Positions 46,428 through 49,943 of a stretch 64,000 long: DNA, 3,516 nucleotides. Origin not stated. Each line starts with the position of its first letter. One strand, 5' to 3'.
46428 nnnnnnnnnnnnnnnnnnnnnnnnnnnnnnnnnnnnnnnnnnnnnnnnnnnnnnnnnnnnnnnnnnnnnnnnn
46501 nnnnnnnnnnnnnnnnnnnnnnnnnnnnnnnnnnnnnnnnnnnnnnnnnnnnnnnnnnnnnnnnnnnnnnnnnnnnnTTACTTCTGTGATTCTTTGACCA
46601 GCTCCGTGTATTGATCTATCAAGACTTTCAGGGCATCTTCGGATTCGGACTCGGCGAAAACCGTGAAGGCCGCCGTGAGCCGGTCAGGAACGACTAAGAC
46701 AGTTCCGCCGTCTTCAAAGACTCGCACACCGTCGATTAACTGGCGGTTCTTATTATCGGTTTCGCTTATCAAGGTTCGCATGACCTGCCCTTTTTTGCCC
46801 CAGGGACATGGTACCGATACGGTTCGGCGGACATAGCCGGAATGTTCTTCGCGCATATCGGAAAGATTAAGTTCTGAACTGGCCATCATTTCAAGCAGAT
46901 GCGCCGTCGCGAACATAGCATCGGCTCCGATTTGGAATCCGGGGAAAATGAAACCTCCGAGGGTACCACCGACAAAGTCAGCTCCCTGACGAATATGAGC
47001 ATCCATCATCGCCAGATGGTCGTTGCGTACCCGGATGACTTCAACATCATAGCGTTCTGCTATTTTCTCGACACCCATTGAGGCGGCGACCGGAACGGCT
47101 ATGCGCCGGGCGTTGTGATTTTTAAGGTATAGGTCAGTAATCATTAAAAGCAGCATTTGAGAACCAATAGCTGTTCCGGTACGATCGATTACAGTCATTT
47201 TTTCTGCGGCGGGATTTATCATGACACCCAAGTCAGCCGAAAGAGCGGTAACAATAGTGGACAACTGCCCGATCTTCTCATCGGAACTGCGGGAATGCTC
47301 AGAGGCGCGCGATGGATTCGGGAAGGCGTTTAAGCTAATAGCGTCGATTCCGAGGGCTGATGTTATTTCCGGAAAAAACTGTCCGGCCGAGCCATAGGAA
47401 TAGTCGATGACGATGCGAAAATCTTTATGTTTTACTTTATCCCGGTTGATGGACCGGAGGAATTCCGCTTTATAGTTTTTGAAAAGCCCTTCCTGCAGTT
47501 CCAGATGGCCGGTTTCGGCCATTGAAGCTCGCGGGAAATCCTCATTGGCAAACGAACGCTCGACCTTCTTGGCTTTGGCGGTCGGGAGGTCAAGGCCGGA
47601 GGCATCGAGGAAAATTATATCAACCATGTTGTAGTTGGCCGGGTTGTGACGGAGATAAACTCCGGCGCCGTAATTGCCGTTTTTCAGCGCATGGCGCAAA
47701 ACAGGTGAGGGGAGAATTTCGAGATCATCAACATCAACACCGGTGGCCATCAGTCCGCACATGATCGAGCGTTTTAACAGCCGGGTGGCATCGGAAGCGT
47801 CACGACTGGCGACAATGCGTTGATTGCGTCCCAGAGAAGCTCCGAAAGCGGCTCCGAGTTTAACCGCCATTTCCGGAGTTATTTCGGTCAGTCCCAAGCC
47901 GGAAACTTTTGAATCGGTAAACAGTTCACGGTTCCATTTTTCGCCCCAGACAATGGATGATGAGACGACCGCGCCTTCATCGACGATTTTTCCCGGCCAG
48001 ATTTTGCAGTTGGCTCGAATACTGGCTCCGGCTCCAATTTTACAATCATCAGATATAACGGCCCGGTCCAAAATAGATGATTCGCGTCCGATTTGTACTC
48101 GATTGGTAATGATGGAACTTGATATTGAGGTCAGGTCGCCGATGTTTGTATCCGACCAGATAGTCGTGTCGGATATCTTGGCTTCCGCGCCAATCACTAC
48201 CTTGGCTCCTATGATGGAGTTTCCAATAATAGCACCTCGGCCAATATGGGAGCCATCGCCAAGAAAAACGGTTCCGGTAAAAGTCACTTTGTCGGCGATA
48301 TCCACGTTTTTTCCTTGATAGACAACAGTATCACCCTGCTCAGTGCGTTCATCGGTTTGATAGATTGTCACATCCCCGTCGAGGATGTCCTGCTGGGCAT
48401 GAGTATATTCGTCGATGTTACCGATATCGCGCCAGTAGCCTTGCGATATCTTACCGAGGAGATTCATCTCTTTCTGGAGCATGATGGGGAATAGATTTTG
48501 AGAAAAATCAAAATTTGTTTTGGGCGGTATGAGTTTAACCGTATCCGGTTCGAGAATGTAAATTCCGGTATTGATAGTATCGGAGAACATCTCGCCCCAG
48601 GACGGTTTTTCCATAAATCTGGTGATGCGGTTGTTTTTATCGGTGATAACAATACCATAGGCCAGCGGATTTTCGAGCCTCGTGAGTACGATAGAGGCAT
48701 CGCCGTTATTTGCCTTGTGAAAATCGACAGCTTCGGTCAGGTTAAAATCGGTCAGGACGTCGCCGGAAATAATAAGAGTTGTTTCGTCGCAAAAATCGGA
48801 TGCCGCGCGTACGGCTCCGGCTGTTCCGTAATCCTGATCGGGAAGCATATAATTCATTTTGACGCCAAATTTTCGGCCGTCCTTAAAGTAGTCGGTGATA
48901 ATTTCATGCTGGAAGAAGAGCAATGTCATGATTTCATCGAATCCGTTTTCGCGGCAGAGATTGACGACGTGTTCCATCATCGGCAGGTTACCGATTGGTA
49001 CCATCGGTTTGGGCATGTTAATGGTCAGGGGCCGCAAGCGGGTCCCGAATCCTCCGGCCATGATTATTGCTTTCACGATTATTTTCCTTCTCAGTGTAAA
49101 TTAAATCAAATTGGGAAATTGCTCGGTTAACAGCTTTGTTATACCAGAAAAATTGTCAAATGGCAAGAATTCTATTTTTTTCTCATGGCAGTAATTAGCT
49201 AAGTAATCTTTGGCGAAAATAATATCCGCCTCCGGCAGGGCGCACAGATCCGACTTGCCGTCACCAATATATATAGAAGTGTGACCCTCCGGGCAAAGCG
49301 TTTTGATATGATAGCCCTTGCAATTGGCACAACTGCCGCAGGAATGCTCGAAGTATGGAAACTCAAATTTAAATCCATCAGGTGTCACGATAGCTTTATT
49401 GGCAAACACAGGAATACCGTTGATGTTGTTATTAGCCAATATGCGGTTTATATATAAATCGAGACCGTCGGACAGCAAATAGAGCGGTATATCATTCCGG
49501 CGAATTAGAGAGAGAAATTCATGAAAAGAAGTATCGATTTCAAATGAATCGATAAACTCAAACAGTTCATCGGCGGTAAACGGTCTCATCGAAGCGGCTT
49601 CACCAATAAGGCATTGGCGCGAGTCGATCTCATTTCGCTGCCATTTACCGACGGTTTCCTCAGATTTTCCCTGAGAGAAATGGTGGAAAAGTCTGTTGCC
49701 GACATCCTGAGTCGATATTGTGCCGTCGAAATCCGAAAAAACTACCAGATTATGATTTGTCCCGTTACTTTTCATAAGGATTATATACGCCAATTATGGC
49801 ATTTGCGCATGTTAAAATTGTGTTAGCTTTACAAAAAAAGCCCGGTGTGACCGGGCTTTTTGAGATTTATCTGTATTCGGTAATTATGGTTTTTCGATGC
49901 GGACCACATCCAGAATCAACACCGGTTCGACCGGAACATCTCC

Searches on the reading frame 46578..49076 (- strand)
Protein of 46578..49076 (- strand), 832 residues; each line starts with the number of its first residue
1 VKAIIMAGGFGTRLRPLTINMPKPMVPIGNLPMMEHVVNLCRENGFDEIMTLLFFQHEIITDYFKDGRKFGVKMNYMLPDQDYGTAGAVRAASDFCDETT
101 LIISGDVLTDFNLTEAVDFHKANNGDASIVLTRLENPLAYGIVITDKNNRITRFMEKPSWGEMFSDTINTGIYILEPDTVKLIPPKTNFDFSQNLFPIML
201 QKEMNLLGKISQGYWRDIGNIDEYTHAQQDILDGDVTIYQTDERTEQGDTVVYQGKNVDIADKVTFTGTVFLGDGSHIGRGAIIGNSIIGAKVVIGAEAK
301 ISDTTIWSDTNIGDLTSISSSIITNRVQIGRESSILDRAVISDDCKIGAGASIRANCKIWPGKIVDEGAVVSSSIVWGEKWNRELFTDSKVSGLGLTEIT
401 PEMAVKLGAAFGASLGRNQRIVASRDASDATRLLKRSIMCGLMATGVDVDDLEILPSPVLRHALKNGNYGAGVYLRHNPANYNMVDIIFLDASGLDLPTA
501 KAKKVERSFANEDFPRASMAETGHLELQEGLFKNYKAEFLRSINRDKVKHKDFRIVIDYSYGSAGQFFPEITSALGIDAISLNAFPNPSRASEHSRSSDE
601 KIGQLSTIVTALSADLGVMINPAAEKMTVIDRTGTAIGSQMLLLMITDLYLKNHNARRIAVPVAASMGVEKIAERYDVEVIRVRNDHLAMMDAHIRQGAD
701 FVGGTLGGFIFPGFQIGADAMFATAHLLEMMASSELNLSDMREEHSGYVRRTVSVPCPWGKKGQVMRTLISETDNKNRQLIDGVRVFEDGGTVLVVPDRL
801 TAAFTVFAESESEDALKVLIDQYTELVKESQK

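Call 9: search_protein_families(library=pfam, proteins=[window:46578-49076:-])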
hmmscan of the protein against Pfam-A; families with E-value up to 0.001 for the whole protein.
window:46578-49076:- (832 aa): 9 families
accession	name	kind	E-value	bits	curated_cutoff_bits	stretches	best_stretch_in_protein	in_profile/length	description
PF00483.29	NTP_transferase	-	3.8e-53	181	21.2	1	2-233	1-244/245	Nucleotidyl transferase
PF25084.1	LbH_EIF2B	-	1.2e-21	77.1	54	1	251-352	3-104/105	EIF2B subunit epsilon LbH domain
PF02878.22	PGM_PMM_I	-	1.3e-20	73.9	22.5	1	385-514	3-136/138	Phosphoglucomutase/phosphomannomutase, alpha/beta/alpha domain I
PF02879.22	PGM_PMM_II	-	3.8e-14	53.5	29.3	1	535-634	3-103/103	Phosphoglucomutase/phosphomannomutase, alpha/beta/alpha domain II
PF02880.22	PGM_PMM_III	-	1.6e-09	38.4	20.7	1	638-745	2-111/115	Phosphoglucomutase/phosphomannomutase, alpha/beta/alpha domain III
PF00132.30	Hexapep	-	3.8e-09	36.3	27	1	327-359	2-34/36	Bacterial transferase hexapeptide (six repeats)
PF12804.13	NTP_transf_3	-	4.5e-07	30.6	27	1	3-107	1-96/160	MobA-like NTP transferase domain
PF24894.1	Hexapep_GlmU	-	7.1e-07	29.7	23.3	1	280-354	12-84/104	GlmU-like, C-terminal hexapeptide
PF25247.1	LbH_GLGC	-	3.1e-06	27.6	27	1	270-376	16-122/135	GLGC left-handed parallel beta-helix domain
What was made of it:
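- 46578..49076 (-): 832-aa NTP-transferase / phosphomannomutase fusion gene. Pfam NTP_transferase plus PGM_PMM I-III (call 9).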

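Call 15: find_encoding_contigs(protein=window:46578-49076:-, flank=6000, max_places=10)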
Protein window:46578-49076:- (832 aa): 3 contigs read that carry it; 2 places shown.
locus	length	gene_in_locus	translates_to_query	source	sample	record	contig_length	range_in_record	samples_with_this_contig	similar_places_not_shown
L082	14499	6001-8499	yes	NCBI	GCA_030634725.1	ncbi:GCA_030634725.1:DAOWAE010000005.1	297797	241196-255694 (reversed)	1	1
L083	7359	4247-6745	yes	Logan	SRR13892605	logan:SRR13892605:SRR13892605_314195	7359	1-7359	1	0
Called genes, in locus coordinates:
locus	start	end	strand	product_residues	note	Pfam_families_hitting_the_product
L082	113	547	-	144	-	PF01047:MarR, PF12802:MarR_2, PF12840:HTH_20 (weak), PF13463:HTH_27 (weak), PF09339:HTH_IclR (weak), PF13601:HTH_34 (weak), PF01978:TrmB (weak)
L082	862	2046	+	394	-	PF01658:Inos-1-P_synth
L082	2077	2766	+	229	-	PF02223:Thymidylate_kin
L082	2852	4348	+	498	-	PF13180:PDZ_2 (weak), PF03572:Peptidase_S41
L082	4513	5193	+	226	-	PF00160:Pro_isomerase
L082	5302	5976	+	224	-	PF06888:Put_Phosphatase, PF12710:HAD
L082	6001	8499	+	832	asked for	PF00483:NTP_transferase, PF12804:NTP_transf_3 (weak), PF25084:LbH_EIF2B, PF24894:Hexapep_GlmU (weak), PF25087:GMPPB_C, PF02878:PGM_PMM_I, PF02879:PGM_PMM_II, PF02880:PGM_PMM_III, +2 more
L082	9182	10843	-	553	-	PF06418:CTP_synth_N, PF00117:GATase, PF07722:Peptidase_C26 (weak)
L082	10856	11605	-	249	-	PF02348:CTP_transf_3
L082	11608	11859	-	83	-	PF02686:GatC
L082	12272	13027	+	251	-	PF02518:HATPase_c, PF14501:HATPase_c_5 (weak)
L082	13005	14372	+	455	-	PF00072:Response_reg, PF00158:Sigma54_activat, PF14532:Sigma54_activ_2, PF07724:AAA_2 (weak), PF07728:AAA_5 (weak), PF25601:AAA_lid_14, PF02954:HTH_8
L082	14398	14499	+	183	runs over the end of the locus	-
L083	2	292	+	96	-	?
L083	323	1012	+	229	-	PF02223:Thymidylate_kin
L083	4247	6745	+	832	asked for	PF00483:NTP_transferase, PF12804:NTP_transf_3 (weak), PF25084:LbH_EIF2B, PF24894:Hexapep_GlmU (weak), PF25087:GMPPB_C, PF02878:PGM_PMM_I, PF02879:PGM_PMM_II, PF02880:PGM_PMM_III, +2 more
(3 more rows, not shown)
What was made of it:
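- The 298-kb MAG contig spans the join (call 15).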

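Call 19: find_homologous_proteins(query=window:46578-49076:-, max_evalue=1e-100)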
Query window:46578-49076:- (832 aa): 7488 proteins with E <= 1e-100 among 8000 candidates; the best 120 are listed.
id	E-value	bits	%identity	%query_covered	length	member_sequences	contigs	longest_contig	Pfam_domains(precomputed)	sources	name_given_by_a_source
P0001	0.0e+0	1876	100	100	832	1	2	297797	PF02878.23,PF00483.30,PF00132.31,PF25087.2,PF25247.2,PF25084.2,PF24894.2,PF02879.23,PF02880.23,PF12804.14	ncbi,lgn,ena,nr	ncbi:MAG: NTP transferase domain-containing protein [candidate division Zixibacteria bacterium]|nr:N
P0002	0.0e+0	1598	83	100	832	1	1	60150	PF02878.23,PF00483.30,PF00132.31,PF25087.2,PF25084.2,PF24894.2,PF02879.23,PF02880.23,PF12804.14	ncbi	-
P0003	0.0e+0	1543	81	99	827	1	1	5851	PF02878.23,PF00483.30,PF00132.31,PF25087.2,PF25084.2,PF24894.2,PF02879.23,PF02880.23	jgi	jgi:mannose-1-phosphate guanylyltransferase/phosphomannomutase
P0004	0.0e+0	1531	81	100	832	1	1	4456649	PF02878.23,PF00483.30,PF00132.31,PF25087.2,PF25084.2,PF24894.2,PF02879.23,PF02880.23,PF12804.14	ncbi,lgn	ncbi:MAG: sugar phosphate nucleotidyltransferase [Candidatus Zixiibacteriota bacterium]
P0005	0.0e+0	1528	80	100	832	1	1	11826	PF02878.23,PF00483.30,PF00132.31,PF25087.2,PF25247.2,PF25084.2,PF24894.2,PF02879.23,PF02880.23,PF12804.14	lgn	-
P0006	0.0e+0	1518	80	99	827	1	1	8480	PF02878.23,PF00483.30,PF00132.31,PF25087.2,PF25247.2,PF25084.2,PF24894.2,PF02879.23,PF02880.23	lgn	-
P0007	0.0e+0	1445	75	100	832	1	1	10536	PF02878.23,PF00483.30,PF00132.31,PF25087.2,PF25247.2,PF25084.2,PF24894.2,PF02879.23,PF02880.23,PF12804.14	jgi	-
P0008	0.0e+0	1439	75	100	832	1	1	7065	PF02878.23,PF00483.30,PF00132.31,PF25087.2,PF25084.2,PF24894.2,PF02879.23,PF02880.23,PF12804.14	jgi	-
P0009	0.0e+0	1432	74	99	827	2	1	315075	PF02878.23,PF00483.30,PF00132.31,PF25087.2,PF25247.2,PF25084.2,PF24894.2,PF02879.23,PF02880.23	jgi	jgi:mannose-1-phosphate guanylyltransferase/phosphomannomutase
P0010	0.0e+0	1431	75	100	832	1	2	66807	PF02878.23,PF00483.30,PF00132.31,PF25087.2,PF25247.2,PF25084.2,PF24894.2,PF02879.23,PF02880.23,PF12804.14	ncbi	ncbi:MAG: sugar phosphate nucleotidyltransferase [candidate division Zixibacteria bacterium]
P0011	0.0e+0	1429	74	99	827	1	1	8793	PF02878.23,PF00483.30,PF00132.31,PF25087.2,PF25247.2,PF25084.2,PF24894.2,PF02879.23,PF02880.23,PF12804.14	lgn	-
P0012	0.0e+0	1428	74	100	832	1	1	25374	PF02878.23,PF00483.30,PF00132.31,PF25087.2,PF25247.2,PF25084.2,PF24894.2,PF02879.23,PF02880.23,PF12804.14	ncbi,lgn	-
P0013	0.0e+0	1420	74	100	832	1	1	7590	PF02878.23,PF00483.30,PF00132.31,PF25087.2,PF25247.2,PF25084.2,PF24894.2,PF02879.23,PF02880.23,PF12804.14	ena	-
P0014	0.0e+0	1420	73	99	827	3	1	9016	PF02878.23,PF00483.30,PF00132.31,PF25087.2,PF25247.2,PF25084.2,PF24894.2,PF02879.23,PF02880.23,PF12804.14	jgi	-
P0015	0.0e+0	1420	75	100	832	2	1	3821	PF02878.23,PF00483.30,PF00132.31,PF25087.2,PF25247.2,PF25084.2,PF24894.2,PF02879.23,PF02880.23,PF12804.14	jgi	jgi:mannose-1-phosphate guanylyltransferase/phosphomannomutase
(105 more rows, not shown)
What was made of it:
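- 46578..49076 (-): Orthologues at 74-83% identity in other Zixibacteria (call 19).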

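Call 20: find_encoding_contigs(protein=P0002, flank=10000, max_places=3)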
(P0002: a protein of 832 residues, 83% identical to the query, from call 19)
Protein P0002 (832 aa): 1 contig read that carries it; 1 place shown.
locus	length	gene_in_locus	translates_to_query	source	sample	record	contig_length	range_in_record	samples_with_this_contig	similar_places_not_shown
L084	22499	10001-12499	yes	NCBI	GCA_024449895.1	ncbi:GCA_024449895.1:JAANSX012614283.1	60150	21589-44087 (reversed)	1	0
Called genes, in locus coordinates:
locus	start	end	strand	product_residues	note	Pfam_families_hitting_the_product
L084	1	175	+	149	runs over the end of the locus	-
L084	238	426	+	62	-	-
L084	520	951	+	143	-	-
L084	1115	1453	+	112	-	PF01588:tRNA_bind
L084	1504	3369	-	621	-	PF07715:Plug, PF00593:TonB_dep_Rec_b-barrel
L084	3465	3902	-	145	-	PF22381:Staph_reg_Sar_Rot (weak), PF01047:MarR, PF12802:MarR_2, PF12840:HTH_20 (weak), PF13463:HTH_27, PF09339:HTH_IclR (weak), PF13412:HTH_24 (weak), PF01978:TrmB (weak)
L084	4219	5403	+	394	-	PF01658:Inos-1-P_synth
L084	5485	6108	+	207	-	PF02223:Thymidylate_kin, PF13521:AAA_28 (weak)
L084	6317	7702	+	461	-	PF00595:PDZ (weak), PF13180:PDZ_2, PF17820:PDZ_6 (weak), PF03572:Peptidase_S41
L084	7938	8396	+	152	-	-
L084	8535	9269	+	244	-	PF00160:Pro_isomerase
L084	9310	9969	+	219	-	PF06888:Put_Phosphatase, PF12710:HAD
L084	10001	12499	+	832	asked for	PF00483:NTP_transferase, PF12804:NTP_transf_3 (weak), PF24894:Hexapep_GlmU (faint), PF25084:LbH_EIF2B, PF25087:GMPPB_C, PF02878:PGM_PMM_I, PF02879:PGM_PMM_II, PF02880:PGM_PMM_III, +1 more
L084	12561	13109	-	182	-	-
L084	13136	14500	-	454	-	PF00072:Response_reg, PF00158:Sigma54_activat, PF14532:Sigma54_activ_2, PF07728:AAA_5, PF25601:AAA_lid_14, PF02954:HTH_8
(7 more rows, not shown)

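Call 21: find_encoding_contigs(protein=P0004, flank=10000, max_places=3)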
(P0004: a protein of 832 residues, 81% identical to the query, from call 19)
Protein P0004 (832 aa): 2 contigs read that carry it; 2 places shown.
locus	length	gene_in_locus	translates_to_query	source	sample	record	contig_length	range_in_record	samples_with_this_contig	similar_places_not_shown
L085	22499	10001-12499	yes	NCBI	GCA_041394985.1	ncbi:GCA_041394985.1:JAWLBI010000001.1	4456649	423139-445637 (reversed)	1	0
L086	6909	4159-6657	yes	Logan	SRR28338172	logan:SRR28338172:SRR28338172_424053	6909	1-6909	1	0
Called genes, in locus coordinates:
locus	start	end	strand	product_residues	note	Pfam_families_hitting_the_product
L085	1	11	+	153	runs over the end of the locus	-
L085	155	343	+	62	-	-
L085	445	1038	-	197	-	-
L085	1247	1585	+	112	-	PF01588:tRNA_bind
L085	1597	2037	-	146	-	PF12840:HTH_20 (weak), PF01047:MarR, PF12802:MarR_2, PF13463:HTH_27 (weak), PF22381:Staph_reg_Sar_Rot, PF01978:TrmB (weak)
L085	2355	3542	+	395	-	PF01658:Inos-1-P_synth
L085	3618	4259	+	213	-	PF02223:Thymidylate_kin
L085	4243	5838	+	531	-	PF00595:PDZ (weak), PF13180:PDZ_2, PF17820:PDZ_6 (weak), PF03572:Peptidase_S41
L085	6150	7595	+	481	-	PF00144:Beta-lactamase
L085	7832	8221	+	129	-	-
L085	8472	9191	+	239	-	PF00160:Pro_isomerase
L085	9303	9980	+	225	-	PF06888:Put_Phosphatase, PF12710:HAD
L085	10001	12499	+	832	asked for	PF00483:NTP_transferase, PF12804:NTP_transf_3 (weak), PF25087:GMPPB_C, PF25084:LbH_EIF2B, PF25087:GMPPB_C, PF02878:PGM_PMM_I, PF02879:PGM_PMM_II, PF02880:PGM_PMM_III, +2 more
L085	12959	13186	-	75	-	-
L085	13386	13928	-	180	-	PF01862:PvlArgDC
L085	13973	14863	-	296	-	PF00491:Arginase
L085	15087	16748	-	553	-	PF06418:CTP_synth_N, PF00117:GATase, PF07722:Peptidase_C26 (faint)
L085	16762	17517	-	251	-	PF02348:CTP_transf_3, PF12804:NTP_transf_3 (weak)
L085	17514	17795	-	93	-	PF02686:GatC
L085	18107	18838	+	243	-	PF00512:HisKA, PF02518:HATPase_c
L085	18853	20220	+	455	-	PF00072:Response_reg, PF00158:Sigma54_activat, PF14532:Sigma54_activ_2, PF07724:AAA_2 (weak), PF07728:AAA_5 (weak), PF25601:AAA_lid_14, PF02954:HTH_8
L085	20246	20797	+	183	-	-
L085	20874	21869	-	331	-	PF02618:YceG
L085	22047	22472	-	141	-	PF03652:RuvX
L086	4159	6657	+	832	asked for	PF00483:NTP_transferase, PF12804:NTP_transf_3 (weak), PF25087:GMPPB_C, PF25084:LbH_EIF2B, PF25087:GMPPB_C, PF02878:PGM_PMM_I, PF02879:PGM_PMM_II, PF02880:PGM_PMM_III, +2 more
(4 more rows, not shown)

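Call 22: find_encoding_contigs(protein=P0005, flank=10000, max_places=3)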
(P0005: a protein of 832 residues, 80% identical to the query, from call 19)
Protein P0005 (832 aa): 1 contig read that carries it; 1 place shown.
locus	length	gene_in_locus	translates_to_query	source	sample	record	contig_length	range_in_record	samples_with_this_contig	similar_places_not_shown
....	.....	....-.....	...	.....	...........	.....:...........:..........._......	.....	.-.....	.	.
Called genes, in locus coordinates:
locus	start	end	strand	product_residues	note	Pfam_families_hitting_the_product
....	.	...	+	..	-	?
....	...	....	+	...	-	-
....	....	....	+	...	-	-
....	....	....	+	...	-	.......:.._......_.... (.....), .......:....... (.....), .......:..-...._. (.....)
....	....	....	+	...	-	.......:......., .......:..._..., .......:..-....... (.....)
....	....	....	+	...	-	-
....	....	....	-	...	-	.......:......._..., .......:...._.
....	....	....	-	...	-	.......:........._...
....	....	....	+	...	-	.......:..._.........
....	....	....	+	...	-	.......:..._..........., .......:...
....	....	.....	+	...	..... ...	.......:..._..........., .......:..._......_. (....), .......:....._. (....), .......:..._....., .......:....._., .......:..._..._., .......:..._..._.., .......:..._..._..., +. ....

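Call 47: find_encoding_contigs(protein=P0010, flank=8000, max_places=2)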
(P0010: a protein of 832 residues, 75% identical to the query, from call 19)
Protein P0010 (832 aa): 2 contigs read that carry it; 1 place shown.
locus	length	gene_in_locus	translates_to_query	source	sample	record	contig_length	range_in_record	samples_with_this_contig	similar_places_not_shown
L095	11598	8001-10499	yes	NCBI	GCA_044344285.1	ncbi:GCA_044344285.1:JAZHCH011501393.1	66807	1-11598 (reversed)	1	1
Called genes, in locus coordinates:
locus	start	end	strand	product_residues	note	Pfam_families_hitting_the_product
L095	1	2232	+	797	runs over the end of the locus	PF12704:MacB_PCD, PF02687:FtsX, PF12704:MacB_PCD, PF02687:FtsX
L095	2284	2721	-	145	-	PF22381:Staph_reg_Sar_Rot (weak), PF12802:MarR_2, PF01047:MarR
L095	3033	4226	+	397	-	PF01658:Inos-1-P_synth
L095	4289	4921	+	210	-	PF02223:Thymidylate_kin, PF13521:AAA_28 (weak)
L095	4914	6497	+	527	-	PF00595:PDZ, PF13180:PDZ_2, PF17820:PDZ_6, PF03572:Peptidase_S41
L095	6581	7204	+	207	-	PF00160:Pro_isomerase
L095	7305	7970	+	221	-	PF06888:Put_Phosphatase, PF12710:HAD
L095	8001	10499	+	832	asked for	PF00483:NTP_transferase, PF12804:NTP_transf_3, PF25087:GMPPB_C, PF25084:LbH_EIF2B, PF00132:Hexapep (weak), PF02878:PGM_PMM_I, PF02879:PGM_PMM_II, PF02880:PGM_PMM_III, +2 more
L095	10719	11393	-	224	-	PF18962:Por_Secre_tail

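Call 48: find_encoding_contigs(protein=P0009, flank=8000, max_places=2)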
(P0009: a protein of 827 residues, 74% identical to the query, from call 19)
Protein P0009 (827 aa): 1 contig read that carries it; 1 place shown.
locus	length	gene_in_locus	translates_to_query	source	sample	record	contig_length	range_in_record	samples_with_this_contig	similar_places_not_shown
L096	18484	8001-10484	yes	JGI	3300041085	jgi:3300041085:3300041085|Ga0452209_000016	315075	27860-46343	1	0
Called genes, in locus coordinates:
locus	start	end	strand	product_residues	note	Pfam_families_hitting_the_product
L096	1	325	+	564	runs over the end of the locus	-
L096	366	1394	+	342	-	-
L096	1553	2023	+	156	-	-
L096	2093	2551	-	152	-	PF01978:TrmB (weak), PF12802:MarR_2, PF22381:Staph_reg_Sar_Rot, PF01047:MarR, PF12840:HTH_20 (weak), PF13463:HTH_27 (weak)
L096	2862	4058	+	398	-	PF01658:Inos-1-P_synth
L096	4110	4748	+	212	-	PF02223:Thymidylate_kin, PF13521:AAA_28 (weak)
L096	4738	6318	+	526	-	PF00595:PDZ, PF13180:PDZ_2, PF17820:PDZ_6, PF03572:Peptidase_S41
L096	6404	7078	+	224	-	PF00160:Pro_isomerase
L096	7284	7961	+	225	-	PF06888:Put_Phosphatase, PF12710:HAD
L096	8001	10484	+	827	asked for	PF00483:NTP_transferase, PF00132:Hexapep (faint), PF24894:Hexapep_GlmU (faint), PF25084:LbH_EIF2B, PF25087:GMPPB_C, PF02878:PGM_PMM_I, PF02879:PGM_PMM_II, PF02880:PGM_PMM_III, +1 more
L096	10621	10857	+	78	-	-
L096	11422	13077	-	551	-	PF00404:Dockerin_1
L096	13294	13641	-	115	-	-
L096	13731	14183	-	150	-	-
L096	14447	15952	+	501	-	PF00069:Pkinase, PF07714:PK_Tyr_Ser-Thr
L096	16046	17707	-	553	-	PF06418:CTP_synth_N, PF00117:GATase, PF07722:Peptidase_C26 (weak)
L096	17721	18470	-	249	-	PF02348:CTP_transf_3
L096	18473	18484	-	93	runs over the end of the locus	PF02686:GatC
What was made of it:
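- The 832-to-pyrG orientation is conserved in L085 and L096 (calls 21, 48).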

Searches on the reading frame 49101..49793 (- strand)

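Call 9: search_protein_families(library=pfam, proteins=[window:49101-49793:-])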
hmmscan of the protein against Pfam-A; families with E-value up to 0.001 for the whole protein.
window:49101-49793:- (230 aa): 2 families
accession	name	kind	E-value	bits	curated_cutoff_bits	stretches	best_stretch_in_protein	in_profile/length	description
PF12710.13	HAD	-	4.8e-11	43.9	27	1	18-186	1-188/189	haloacid dehalogenase-like hydrolase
PF06888.18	Put_Phosphatase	-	1.2e-10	41.6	27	1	17-193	2-195/234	Putative Phosphatase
